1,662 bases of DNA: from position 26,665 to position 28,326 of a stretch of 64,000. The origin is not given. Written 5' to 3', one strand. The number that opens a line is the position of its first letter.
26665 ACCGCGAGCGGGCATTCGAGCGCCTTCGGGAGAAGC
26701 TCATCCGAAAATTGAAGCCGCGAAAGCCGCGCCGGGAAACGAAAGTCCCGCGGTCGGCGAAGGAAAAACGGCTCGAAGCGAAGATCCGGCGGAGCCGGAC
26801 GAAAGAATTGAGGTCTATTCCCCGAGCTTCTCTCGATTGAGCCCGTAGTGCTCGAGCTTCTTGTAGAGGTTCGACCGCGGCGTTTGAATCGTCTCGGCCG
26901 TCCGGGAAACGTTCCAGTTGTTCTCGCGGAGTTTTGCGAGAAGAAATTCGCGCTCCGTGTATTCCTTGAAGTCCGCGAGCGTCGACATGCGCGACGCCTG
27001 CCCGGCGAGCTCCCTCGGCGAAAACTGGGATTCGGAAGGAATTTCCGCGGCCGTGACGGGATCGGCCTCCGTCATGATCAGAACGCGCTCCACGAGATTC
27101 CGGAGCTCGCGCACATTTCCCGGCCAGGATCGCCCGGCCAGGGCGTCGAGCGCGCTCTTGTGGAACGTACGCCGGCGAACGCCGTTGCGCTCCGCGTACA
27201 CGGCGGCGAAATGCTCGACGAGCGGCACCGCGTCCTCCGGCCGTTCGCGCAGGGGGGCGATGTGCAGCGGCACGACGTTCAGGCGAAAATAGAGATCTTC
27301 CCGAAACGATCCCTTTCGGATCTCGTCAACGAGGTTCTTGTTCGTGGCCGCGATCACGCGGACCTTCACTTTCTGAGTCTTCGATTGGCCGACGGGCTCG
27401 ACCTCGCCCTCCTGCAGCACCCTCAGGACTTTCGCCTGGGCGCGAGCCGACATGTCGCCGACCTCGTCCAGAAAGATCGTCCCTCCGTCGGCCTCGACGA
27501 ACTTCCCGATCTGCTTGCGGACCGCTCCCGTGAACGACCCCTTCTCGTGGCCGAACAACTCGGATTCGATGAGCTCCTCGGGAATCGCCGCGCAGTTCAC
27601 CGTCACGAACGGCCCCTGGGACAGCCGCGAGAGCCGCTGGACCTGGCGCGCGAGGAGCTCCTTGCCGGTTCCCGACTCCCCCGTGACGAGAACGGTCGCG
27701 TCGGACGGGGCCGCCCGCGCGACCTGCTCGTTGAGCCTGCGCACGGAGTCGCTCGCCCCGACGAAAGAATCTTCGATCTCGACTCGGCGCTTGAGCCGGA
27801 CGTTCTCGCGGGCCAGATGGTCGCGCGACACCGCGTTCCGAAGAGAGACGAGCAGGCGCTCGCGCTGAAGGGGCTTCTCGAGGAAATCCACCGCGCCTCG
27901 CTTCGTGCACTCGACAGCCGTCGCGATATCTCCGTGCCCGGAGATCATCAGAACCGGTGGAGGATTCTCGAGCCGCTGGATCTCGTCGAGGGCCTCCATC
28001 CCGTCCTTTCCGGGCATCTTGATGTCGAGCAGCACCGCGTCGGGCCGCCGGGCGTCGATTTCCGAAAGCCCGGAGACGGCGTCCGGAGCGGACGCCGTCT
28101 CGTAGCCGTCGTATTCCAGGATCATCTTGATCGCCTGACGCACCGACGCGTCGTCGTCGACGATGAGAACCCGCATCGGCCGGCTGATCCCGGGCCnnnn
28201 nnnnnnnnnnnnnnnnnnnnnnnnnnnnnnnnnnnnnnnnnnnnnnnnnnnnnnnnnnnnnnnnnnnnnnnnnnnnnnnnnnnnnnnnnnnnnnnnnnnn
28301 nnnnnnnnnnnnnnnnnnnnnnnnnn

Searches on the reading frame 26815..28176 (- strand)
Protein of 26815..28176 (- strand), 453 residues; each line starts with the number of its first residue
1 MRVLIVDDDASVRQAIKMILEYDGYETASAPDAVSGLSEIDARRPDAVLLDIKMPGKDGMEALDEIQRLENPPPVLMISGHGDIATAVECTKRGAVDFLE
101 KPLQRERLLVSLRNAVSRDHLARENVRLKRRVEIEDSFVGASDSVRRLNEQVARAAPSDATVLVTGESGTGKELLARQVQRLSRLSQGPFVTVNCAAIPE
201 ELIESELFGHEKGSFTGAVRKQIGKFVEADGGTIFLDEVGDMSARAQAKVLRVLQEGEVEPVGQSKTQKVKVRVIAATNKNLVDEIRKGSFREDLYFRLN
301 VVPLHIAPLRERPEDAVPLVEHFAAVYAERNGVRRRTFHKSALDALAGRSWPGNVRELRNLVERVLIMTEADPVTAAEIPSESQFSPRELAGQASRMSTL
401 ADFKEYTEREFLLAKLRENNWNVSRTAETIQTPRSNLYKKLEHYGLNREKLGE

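Call 37: search_protein_families(library=pfam, proteins=[window:26815-28176:-], max_evalue=0.0001)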
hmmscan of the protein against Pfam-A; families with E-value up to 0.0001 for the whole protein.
window:26815-28176:- (453 aa): 8 families
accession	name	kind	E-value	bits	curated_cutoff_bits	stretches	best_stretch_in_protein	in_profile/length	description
PF00158.32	Sigma54_activat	-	8.6e-70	234.2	20.2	1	139-304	2-167/168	Sigma-54 interaction domain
PF00072.30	Response_reg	-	1.5e-30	106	30.2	1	3-111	1-109/111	Response regulator receiver domain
PF25601.1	AAA_lid_14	-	1.1e-20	73.7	27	1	310-387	1-78/87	AAA+ ATPase lid domain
PF14532.12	Sigma54_activ_2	-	1.6e-20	74.2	25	1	139-309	1-138/138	Sigma-54 interaction domain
PF07728.20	AAA_5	-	1e-08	35.7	22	1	162-281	2-124/139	AAA domain (dynein-related subfamily)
PF06490.17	FleQ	-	9.5e-07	29.6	22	1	2-115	1-106/108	Flagellar regulatory protein FleQ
PF00004.35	AAA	-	1.1e-06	29.6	21.2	1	162-288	1-116/131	ATPase family associated with various cellular activities (AAA)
PF02954.25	HTH_8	-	4.1e-06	26.9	22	1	407-444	5-42/42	Bacterial regulatory protein, Fis family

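Call 52: search_protein_families(library=ncbifam, proteins=[window:26815-28176:-], max_evalue=1e-20)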
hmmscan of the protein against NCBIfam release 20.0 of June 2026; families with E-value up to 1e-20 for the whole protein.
window:26815-28176:- (453 aa): 30 families (the best 25 are shown)
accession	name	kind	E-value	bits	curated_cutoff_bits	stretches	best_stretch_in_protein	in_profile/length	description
NF051870.1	NAssimRespRegNtrX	equivalog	8.7e-126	420.4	600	1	3-445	4-451/452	nitrogen assimilation response regulator NtrX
TIGR01818.1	ntrC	equivalog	9e-118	394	558.6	1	3-396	1-394/463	nitrogen regulation protein NR(I)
NF008469.0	PRK11361.1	equivalog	3.7e-117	391.8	714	1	2-447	6-457/461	acetoacetate metabolism transcriptional regulator AtoC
TIGR02915.1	PEP_resp_reg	equivalog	1e-113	380.5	502.6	1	3-446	1-444/445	PEP-CTERM-box response regulator transcription factor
NF007689.0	PRK10365.1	equivalog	2.6e-104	349.5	760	1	2-441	7-439/441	sigma-54-dependent response regulator transcription factor ZraR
NF011695.0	PRK15115.1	equivalog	4.4e-101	338.8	763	1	2-449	8-441/445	two-component system response regulator GlrR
NF041946.1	LuxO_transreg_Vib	equivalog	4.6e-99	332.3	800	1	6-398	2-396/463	quorum-sensing sigma-54 dependent transcriptional regulator LuxO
TIGR01817.1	nifA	equivalog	2.3e-98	330.3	528.85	1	122-391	182-451/534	nif-specific transcriptional activator NifA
NF050807.1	TransRegFlbDCaul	equivalog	8.7e-97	324.8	750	1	1-408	1-390/454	sigma-54-dependent transcriptional regulator FlbD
NF003451.0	PRK05022.1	equivalog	3.3e-96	323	476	1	112-446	168-510/512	nitric oxide reductase transcriptional regulator NorR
NF041552.1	TF_PrdR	equivalog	1.2e-94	317.8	795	1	134-445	265-577/577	sigma-54 dependent transcriptional regulator PrdR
NF008176.1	PRK10923.1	equivalog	1e-93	314.5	620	1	3-384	6-386/469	nitrogen regulation protein NR(I)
NF049963.1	RespRegFlgRCampy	domain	5.5e-91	305.6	750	1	1-444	1-427/429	fla regulon two-component system response regulator FlgR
NF038308.1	RNA_repair_RtcR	equivalog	1.7e-88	297.8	650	1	113-432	154-499/530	RNA repair transcriptional activator RtcR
NF041906.1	V4R_TF_MobR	exception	6.5e-79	265.8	999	1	139-441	235-541/544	phenol degradation transcriptional regulator MobR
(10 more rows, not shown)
